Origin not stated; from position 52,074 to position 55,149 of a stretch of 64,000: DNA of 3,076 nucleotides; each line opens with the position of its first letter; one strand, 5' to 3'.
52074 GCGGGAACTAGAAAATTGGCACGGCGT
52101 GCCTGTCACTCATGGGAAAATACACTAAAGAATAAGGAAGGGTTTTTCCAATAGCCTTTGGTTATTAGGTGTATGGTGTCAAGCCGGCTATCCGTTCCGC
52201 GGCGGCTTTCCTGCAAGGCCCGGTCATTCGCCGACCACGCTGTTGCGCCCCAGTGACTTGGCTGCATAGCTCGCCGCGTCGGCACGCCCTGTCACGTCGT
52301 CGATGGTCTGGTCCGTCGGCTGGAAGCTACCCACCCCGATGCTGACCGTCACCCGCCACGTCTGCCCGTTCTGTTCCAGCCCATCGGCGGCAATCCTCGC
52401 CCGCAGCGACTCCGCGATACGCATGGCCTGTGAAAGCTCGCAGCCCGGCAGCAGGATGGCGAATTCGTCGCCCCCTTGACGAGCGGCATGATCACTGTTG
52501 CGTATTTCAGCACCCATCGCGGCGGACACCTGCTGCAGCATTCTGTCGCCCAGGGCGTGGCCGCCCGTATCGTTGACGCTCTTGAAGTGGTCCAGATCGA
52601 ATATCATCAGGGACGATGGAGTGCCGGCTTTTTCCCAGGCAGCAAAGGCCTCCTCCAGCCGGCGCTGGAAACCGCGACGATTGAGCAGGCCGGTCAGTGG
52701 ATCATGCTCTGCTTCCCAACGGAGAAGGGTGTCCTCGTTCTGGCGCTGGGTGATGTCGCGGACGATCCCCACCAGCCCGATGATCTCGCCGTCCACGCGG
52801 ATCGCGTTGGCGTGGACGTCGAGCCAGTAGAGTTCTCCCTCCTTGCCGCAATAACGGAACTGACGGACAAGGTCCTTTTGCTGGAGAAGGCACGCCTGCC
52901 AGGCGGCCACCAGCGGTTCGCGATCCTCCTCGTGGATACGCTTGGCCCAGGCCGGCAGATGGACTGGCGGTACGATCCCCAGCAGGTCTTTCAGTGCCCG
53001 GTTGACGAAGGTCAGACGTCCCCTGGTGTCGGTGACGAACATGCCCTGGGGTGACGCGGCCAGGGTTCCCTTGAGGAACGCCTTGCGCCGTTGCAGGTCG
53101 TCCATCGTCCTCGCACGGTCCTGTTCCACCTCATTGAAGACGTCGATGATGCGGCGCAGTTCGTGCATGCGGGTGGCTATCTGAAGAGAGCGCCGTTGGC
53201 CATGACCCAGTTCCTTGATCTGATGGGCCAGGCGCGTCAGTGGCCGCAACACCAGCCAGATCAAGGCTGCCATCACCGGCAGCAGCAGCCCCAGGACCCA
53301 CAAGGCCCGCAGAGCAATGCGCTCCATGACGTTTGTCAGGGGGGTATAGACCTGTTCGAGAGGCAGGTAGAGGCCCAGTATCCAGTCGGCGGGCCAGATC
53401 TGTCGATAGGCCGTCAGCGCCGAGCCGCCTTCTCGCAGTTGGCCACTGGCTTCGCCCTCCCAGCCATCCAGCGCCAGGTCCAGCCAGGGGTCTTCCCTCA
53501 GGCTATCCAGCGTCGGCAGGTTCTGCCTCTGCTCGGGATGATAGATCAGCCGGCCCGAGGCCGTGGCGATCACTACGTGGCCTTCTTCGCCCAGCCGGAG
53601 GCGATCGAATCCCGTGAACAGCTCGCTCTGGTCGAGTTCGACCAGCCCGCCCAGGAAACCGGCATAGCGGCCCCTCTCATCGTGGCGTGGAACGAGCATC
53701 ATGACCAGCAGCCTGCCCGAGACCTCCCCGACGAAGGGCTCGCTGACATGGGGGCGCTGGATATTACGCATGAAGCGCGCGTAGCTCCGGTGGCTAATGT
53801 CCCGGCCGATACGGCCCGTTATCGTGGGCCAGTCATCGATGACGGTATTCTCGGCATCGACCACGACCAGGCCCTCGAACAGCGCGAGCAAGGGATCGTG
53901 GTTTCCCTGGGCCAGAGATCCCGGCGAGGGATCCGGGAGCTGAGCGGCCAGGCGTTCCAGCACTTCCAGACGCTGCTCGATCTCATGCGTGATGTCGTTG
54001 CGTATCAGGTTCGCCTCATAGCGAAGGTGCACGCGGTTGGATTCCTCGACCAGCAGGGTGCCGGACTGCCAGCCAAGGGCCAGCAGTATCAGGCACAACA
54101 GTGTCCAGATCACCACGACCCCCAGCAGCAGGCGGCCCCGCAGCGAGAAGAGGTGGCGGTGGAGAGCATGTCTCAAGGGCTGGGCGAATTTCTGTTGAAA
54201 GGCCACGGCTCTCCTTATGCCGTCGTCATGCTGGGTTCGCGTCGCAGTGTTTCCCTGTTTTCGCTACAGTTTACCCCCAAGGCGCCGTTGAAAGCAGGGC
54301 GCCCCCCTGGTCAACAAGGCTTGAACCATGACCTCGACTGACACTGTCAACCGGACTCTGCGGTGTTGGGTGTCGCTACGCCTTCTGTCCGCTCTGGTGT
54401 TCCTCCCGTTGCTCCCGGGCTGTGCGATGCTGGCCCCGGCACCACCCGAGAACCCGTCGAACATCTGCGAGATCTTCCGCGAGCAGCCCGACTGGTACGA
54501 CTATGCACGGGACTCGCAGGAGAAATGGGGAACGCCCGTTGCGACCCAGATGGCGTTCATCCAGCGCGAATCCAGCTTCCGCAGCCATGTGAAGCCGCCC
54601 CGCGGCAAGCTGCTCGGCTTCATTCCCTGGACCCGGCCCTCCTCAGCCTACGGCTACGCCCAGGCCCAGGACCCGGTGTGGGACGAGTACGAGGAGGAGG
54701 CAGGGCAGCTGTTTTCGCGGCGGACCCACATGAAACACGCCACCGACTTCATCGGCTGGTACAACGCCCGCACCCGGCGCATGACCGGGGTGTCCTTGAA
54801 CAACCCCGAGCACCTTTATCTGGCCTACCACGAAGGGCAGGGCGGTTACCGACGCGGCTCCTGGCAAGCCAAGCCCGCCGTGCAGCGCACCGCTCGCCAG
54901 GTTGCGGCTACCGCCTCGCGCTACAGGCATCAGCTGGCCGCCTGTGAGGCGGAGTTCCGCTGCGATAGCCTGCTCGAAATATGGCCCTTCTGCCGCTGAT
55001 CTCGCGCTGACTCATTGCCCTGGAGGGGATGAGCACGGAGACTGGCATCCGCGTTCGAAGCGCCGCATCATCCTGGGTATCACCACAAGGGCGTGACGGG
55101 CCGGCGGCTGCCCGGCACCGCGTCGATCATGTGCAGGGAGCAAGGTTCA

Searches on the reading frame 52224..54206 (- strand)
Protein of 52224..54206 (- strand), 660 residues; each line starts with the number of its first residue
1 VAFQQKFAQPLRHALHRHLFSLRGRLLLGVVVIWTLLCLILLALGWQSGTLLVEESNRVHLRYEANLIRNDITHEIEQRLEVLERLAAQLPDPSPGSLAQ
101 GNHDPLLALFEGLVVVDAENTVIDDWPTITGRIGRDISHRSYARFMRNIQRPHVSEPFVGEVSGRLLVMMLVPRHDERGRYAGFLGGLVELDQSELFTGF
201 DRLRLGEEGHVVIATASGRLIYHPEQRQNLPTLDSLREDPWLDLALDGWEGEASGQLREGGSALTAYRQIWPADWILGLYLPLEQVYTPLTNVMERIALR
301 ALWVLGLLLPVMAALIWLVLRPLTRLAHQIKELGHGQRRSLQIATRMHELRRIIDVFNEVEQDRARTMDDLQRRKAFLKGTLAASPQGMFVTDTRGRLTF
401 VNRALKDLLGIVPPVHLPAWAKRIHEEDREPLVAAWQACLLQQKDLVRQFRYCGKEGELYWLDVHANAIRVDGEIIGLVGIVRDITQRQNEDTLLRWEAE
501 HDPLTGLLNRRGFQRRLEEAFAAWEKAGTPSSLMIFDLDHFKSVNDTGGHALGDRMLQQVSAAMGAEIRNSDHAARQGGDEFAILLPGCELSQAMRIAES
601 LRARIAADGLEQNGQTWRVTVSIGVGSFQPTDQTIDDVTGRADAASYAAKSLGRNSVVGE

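Call 56: search_protein_families(library=pfam, proteins=[window:52224-54206:-], max_evalue=0.000001)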
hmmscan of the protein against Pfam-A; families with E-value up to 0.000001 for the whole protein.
window:52224-54206:- (660 aa): 6 families
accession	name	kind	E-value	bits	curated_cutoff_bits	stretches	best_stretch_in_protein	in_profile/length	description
PF00990.26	GGDEF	-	5e-41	140.6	23.8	1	499-655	1-160/161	Diguanylate cyclase, GGDEF domain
PF02743.24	dCache_1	-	2.2e-13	50.7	45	1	65-255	15-209/240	Cache domain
PF08447.18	PAS_3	-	5.9e-11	42.9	25.6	1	399-482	2-89/89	PAS fold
PF08448.16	PAS_4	-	1.3e-10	41.9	23.1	1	383-489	2-109/110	PAS fold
PF00989.32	PAS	-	2.2e-08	34.5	22.6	1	379-485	4-113/113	PAS fold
PF13426.13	PAS_9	-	2.3e-08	34.7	27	1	386-487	1-103/103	PAS domain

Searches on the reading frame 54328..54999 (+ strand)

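Call 56: search_protein_families(library=pfam, proteins=[window:54328-54999:+], max_evalue=0.000001)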
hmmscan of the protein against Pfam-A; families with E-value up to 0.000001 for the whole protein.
window:54328-54999:+ (223 aa): 1 family
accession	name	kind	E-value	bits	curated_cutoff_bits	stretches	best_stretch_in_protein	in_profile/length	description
PF19489.4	SLT_4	-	1.2e-73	247.1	27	1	22-206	3-184/184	Transglycosylase SLT domain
